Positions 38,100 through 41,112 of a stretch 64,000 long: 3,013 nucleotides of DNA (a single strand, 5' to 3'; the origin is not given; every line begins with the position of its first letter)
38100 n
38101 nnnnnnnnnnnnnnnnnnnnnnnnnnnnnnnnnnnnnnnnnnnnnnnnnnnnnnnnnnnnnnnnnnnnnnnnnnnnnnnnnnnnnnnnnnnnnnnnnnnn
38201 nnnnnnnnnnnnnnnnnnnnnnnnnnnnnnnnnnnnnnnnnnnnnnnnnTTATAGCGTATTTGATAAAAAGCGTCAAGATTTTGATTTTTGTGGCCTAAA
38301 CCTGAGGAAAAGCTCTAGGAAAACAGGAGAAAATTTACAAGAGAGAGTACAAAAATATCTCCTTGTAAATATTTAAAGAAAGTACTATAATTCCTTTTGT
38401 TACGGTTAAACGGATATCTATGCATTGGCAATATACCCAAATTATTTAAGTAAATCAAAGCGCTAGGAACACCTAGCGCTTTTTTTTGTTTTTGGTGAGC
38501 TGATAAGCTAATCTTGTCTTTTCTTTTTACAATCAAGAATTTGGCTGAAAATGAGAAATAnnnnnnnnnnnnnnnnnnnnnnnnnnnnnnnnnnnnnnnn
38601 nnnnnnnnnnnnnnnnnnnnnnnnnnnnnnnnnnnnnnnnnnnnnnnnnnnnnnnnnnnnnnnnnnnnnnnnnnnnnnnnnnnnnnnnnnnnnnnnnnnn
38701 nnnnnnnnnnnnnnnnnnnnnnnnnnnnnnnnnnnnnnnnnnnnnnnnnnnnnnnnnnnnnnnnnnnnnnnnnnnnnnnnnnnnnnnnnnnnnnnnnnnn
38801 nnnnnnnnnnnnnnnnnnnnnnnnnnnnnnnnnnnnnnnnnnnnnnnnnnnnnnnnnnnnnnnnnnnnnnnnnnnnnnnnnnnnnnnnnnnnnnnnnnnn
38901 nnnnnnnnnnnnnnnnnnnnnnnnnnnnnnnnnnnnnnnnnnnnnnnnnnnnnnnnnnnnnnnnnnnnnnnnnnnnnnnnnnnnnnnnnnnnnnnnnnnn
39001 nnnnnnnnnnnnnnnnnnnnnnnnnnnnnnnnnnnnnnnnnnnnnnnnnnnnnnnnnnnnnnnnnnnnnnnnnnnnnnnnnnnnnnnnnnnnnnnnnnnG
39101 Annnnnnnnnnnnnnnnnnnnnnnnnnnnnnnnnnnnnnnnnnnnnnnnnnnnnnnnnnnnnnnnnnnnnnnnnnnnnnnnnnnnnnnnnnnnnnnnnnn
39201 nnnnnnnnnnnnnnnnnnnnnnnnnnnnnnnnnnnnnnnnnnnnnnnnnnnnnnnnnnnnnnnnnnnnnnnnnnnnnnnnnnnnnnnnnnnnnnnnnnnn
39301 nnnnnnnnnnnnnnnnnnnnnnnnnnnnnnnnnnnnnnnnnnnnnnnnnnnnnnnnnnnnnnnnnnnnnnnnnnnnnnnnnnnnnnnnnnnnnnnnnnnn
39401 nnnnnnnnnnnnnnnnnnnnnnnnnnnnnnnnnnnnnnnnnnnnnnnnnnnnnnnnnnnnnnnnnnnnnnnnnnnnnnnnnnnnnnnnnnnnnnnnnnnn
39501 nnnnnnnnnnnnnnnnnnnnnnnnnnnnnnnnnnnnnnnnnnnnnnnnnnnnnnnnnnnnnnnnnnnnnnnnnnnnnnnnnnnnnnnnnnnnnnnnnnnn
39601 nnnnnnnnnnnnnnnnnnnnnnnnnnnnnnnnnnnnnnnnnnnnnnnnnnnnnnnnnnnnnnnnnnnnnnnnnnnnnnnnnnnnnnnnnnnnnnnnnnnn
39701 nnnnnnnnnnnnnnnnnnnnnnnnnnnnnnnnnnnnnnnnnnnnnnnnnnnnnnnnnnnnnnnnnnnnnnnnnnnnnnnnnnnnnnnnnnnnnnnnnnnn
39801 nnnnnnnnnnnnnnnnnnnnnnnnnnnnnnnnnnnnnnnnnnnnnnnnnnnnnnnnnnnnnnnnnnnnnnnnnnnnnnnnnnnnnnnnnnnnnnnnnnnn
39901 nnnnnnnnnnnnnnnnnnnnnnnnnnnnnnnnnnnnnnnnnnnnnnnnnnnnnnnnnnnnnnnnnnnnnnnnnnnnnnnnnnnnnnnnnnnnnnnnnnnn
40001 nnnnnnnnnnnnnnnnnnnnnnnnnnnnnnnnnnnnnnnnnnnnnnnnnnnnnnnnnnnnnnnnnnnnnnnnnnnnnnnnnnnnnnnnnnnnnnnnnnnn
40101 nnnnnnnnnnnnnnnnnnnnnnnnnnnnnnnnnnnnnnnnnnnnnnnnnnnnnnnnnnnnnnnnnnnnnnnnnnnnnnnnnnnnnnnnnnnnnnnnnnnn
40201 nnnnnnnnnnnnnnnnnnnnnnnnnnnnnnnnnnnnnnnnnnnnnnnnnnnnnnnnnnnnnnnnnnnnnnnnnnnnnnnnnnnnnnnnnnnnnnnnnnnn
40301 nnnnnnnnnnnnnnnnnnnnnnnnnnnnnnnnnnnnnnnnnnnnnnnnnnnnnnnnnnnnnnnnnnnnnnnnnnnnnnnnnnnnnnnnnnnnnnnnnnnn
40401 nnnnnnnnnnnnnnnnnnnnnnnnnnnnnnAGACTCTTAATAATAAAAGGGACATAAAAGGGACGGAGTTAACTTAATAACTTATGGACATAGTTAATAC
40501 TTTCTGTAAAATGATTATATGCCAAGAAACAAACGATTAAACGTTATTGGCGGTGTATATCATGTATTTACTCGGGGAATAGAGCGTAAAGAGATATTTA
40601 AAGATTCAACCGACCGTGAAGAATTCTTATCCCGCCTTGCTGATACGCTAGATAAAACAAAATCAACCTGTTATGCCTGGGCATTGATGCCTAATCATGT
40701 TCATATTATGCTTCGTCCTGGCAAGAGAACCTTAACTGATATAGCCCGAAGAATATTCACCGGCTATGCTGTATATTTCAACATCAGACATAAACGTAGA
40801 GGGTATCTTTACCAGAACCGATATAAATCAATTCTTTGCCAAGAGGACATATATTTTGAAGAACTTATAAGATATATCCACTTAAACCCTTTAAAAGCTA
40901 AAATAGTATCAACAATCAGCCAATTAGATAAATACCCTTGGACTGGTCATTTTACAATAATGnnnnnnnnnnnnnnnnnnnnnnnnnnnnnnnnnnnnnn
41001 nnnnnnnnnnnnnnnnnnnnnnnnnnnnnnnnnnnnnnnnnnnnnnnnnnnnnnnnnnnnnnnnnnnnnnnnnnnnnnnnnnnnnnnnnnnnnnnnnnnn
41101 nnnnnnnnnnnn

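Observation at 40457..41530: IS200-like HUH transposase carried between 25-bp terminal inverted repeats and fused to a DnaA-like HTH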

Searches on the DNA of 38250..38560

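Call 59: search_rna_families(source=window, start=38250, end=38560, threshold=evalue, max_evalue=1)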
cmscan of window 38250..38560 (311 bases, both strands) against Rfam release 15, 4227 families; matches with E-value up to 1: 6.
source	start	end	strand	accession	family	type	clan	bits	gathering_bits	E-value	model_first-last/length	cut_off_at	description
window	38325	38483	-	RF02834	VqmR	Gene; sRNA;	-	23.7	76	0.018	1-154/154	no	Vibrio RNA VqmR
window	38418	38484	+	RF02057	STnc40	Gene; sRNA;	-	20.3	45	0.32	1-70/70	no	Salmonella enterica sRNA STnc40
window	38455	38532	+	RF02058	STnc400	Gene;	-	19.4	80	0.2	1-125/125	no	Gammaproteobacterial sRNA STnc400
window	38340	38492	-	RF01808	MicX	Gene; sRNA;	-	19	75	0.04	1-194/194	no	MicX Vibrio cholerae sRNA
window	38438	38487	+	RF02871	ncS54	Gene; sRNA;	-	16.7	43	0.24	1-79/79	no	Burkholderia sRNA 54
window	38454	38560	-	RF02377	SurA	Gene; sRNA;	-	11.5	100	0.7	124-279/279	5'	SurA sRNA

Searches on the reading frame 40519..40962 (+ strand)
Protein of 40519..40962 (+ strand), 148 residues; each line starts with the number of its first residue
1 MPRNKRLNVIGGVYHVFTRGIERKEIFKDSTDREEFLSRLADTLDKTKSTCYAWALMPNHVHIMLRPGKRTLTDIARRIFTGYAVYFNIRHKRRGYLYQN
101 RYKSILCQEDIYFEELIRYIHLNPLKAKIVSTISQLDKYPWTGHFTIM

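Call 60: search_solved_structures(query=window:40519-40962:+, max_evalue=10, show_alignments=3)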
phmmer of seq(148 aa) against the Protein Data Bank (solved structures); distinct sequences matched with E-value up to 10: 0.
